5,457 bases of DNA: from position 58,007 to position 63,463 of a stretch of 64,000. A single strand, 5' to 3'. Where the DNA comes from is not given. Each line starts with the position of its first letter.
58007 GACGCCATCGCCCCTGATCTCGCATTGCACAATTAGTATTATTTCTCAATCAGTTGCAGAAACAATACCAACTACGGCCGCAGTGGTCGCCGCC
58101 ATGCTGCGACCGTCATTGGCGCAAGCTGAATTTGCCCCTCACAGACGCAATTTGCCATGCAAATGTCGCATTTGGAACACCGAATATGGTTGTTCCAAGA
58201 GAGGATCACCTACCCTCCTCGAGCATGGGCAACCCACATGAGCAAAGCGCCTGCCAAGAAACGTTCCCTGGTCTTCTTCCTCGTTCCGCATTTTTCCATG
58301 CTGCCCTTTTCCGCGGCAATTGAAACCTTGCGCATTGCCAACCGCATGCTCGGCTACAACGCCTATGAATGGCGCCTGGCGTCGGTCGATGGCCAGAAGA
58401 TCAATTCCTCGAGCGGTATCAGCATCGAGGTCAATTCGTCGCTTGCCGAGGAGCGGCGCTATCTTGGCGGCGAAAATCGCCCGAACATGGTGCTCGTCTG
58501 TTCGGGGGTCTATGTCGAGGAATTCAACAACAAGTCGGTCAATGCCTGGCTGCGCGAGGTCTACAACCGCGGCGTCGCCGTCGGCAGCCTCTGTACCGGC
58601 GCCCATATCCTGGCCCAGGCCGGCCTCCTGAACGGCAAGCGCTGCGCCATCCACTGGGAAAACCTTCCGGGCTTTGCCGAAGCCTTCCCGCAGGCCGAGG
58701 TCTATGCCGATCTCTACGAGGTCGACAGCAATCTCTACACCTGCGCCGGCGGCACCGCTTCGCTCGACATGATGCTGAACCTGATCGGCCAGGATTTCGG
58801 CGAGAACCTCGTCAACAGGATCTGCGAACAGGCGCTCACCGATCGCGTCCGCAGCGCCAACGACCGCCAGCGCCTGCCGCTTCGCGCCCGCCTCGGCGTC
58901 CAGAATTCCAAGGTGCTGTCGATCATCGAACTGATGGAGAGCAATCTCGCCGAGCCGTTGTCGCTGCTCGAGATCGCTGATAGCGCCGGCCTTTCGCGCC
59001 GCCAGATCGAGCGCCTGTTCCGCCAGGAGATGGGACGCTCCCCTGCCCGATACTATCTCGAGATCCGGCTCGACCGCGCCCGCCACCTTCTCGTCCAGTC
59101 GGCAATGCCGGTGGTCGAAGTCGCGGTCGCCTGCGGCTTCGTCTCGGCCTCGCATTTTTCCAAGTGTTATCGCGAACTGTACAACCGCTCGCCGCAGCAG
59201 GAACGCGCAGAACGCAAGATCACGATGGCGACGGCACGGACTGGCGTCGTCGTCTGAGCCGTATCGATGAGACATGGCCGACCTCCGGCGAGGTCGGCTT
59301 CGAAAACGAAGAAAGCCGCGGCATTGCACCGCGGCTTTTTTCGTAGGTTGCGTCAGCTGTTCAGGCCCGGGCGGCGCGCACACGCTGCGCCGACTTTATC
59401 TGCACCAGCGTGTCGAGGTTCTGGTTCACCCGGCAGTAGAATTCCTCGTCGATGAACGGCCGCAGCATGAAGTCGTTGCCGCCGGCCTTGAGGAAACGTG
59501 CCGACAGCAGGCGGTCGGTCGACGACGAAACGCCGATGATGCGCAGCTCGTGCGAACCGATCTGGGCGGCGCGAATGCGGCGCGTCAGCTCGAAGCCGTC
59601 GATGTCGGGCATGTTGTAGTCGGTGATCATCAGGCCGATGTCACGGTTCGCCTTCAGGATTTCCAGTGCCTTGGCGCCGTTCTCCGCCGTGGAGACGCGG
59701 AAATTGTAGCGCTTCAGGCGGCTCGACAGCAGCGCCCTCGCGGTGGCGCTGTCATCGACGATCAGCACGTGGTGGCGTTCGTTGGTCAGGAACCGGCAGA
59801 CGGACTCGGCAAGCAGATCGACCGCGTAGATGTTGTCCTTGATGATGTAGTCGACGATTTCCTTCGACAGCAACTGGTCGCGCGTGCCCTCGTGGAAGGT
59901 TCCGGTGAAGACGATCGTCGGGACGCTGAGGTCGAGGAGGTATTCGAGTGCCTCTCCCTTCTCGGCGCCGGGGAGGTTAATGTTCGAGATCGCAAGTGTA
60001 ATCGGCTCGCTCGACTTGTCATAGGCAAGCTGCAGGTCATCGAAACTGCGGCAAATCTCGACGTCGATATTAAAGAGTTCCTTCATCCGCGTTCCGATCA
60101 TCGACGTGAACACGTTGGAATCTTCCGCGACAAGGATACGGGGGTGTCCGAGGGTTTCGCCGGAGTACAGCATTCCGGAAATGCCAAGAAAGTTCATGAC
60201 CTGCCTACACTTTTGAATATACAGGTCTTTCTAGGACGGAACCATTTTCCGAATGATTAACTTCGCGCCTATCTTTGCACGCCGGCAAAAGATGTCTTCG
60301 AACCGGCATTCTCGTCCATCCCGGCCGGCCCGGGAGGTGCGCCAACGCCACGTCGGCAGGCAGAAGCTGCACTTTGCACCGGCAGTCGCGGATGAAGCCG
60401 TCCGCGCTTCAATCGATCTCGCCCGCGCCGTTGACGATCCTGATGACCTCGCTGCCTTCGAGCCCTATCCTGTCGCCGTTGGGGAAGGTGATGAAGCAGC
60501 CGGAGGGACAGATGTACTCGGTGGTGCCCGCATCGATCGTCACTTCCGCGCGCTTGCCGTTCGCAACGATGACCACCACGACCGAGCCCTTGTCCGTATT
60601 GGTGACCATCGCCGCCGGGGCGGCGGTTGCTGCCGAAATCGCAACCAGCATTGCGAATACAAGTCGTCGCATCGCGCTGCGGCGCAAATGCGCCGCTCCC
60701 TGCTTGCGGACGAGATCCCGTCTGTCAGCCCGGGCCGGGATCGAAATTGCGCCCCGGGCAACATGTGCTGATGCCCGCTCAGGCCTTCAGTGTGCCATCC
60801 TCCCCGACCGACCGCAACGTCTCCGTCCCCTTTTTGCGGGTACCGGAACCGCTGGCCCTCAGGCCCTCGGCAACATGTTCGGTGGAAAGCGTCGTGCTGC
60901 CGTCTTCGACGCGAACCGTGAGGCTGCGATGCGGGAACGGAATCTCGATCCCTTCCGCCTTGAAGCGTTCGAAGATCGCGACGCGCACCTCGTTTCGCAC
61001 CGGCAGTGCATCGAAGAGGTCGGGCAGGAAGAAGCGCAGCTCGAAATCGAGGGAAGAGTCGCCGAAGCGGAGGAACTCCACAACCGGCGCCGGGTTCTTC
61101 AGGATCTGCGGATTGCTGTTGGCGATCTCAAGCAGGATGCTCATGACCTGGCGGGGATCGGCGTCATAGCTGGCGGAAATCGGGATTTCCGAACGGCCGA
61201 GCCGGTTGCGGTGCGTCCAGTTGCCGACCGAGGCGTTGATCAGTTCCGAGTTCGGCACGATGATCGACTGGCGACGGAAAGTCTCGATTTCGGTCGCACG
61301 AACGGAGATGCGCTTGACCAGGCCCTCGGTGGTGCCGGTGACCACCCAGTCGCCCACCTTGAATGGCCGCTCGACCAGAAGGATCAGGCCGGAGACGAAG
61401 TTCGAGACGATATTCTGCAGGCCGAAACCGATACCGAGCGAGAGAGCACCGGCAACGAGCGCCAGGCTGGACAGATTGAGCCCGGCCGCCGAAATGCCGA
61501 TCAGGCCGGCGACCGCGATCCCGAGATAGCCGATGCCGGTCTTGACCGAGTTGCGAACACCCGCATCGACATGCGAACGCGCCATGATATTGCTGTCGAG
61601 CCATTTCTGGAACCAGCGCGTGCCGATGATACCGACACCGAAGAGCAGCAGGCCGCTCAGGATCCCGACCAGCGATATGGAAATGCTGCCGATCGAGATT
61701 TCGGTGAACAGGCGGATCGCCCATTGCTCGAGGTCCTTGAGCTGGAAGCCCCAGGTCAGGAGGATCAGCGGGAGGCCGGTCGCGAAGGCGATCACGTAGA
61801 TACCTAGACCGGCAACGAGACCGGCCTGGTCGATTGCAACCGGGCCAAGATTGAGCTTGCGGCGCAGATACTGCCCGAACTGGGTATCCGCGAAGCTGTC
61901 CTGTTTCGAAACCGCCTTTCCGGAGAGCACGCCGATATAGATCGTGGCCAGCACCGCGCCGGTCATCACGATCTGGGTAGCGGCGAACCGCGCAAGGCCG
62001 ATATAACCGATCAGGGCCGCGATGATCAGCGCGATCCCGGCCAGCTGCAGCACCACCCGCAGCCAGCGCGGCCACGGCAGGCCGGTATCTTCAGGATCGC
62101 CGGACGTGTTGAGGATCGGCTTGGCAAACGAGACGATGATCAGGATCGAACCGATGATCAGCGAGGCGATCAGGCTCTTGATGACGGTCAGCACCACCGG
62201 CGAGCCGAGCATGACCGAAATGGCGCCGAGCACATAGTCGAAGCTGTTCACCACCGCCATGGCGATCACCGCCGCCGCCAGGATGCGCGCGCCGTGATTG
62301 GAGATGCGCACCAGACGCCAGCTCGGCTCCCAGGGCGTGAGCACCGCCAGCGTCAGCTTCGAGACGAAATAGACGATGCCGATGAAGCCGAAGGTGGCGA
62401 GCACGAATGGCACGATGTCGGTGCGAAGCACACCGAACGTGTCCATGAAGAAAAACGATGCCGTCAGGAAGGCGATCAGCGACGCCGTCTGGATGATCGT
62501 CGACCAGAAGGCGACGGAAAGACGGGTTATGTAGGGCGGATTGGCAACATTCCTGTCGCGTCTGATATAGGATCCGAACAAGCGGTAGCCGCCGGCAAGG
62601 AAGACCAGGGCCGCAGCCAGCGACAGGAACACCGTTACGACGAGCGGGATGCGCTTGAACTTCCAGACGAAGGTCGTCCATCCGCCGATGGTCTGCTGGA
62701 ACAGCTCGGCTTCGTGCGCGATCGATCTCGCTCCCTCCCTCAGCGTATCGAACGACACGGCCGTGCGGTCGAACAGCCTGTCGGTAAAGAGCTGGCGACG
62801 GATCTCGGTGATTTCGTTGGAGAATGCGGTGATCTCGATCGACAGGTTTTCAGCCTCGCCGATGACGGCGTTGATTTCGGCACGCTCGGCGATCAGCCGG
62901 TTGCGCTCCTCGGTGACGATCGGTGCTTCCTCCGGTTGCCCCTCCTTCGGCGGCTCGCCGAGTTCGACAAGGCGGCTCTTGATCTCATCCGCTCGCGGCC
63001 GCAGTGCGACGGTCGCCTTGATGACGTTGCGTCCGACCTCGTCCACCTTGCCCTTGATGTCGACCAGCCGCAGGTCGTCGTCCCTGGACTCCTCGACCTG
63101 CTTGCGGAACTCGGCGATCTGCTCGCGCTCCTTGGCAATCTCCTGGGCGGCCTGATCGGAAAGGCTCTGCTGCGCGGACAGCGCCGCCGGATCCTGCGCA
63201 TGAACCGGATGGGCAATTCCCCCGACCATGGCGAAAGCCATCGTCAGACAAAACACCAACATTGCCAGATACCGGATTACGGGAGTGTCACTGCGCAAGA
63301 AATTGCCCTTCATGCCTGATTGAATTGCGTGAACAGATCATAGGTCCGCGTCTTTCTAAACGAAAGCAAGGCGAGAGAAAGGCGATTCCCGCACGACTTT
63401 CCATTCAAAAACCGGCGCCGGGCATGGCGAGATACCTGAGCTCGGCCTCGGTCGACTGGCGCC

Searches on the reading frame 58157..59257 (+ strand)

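Call 63: search_protein_families(library=ncbifam, proteins=[window:58157-59257:+], max_evalue=1e-10)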
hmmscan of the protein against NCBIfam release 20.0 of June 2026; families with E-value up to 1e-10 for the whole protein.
window:58157-59257:+ (366 aa): 10 families
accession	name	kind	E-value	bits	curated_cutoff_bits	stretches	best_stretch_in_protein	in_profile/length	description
NF052371.1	TransRegGbdRPseu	equivalog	4.4e-106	355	480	1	31-356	12-330/365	choline metabolism transcriptional regulator GbdR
NF006902.0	PRK09393.1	equivalog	8.7e-49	166.4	425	1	36-353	11-322/327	transcriptional regulator FtrA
NF010028.0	PRK13503.1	equivalog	1.9e-19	70.1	288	1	249-355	169-275/278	HTH-type transcriptional activator RhaS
NF041686.2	ant_diox_reg_AndR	equivalog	2.1e-16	60.5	350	1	243-351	209-319/321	anthranilate 1,2-dioxygenase regulatory protein AndR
NF047455.1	TF_Staph_AryK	equivalog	1.7e-14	53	850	1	248-355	154-261/759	transcriptional regulator AryK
NF007860.0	PRK10572.1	equivalog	1e-13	50.8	208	1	215-354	154-286/292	arabinose operon transcriptional regulator AraC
NF012144.2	ramA_TF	equivalog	5.7e-13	49.3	180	1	254-352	8-106/108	RamA family antibiotic efflux transcriptional regulator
NF047788.1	TransRegPocR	equivalog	1.7e-12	47.3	500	1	246-353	184-291/296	transcriptional regulator PocR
NF007584.0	PRK10219.1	equivalog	6e-12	45.9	174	1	253-350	7-104/107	superoxide response transcriptional regulator SoxS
TIGR04094.1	adjacent_YSIRK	equivalog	1e-11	44.4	200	1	252-348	286-381/383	YSIRK-targeted surface antigen transcriptional regulator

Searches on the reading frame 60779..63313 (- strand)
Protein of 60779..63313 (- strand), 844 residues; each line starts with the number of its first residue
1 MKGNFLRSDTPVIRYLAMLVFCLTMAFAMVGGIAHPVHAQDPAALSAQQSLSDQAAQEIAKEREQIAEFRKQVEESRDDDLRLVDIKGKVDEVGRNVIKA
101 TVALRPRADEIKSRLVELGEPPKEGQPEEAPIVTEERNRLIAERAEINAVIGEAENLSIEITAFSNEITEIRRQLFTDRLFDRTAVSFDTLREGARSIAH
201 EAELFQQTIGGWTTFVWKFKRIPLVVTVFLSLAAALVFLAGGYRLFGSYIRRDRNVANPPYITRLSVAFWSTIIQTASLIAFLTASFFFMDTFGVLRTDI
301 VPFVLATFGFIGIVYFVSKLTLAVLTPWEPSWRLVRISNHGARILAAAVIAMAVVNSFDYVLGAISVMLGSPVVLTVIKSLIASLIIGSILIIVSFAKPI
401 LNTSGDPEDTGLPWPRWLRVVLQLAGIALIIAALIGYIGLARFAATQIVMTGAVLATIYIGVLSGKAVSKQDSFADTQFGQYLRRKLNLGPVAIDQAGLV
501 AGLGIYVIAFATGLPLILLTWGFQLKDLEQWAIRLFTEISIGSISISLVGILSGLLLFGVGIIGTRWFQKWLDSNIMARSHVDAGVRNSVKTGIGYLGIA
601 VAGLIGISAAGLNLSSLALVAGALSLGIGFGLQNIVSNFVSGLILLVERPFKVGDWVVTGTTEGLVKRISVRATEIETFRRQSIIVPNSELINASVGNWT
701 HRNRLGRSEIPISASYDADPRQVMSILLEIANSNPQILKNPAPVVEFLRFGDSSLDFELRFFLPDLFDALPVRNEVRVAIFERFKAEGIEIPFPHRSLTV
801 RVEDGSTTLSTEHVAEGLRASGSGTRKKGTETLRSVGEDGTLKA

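Call 63: search_protein_families(library=ncbifam, proteins=[window:60779-63313:-], max_evalue=1e-10)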
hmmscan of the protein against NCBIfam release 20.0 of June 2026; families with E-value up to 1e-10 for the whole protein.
window:60779-63313:- (844 aa): 5 families
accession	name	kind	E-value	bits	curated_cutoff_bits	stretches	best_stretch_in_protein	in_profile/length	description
NF008438.0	PRK11281.1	equivalog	1e-57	195.7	991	1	527-807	815-1095/1113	mechanosensitive channel MscK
NF008180.0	PRK10929.1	equivalog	9.2e-44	149.6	809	1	546-822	831-1107/1109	miniconductance mechanosensitive channel MscM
NF007662.0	PRK10334.1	subfamily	2.7e-29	102.3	321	1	549-799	29-276/286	small-conductance mechanosensitive channel MscS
NF047602.1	MscsSHelicob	equivalog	1.3e-26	93.6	400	1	552-796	14-254/260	small-conductance mechanosensitive channel MscS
NF047601.1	MscSThanab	equivalog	8.2e-21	74.7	500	1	597-800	75-276/280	small-conductance mechanosensitive channel MscS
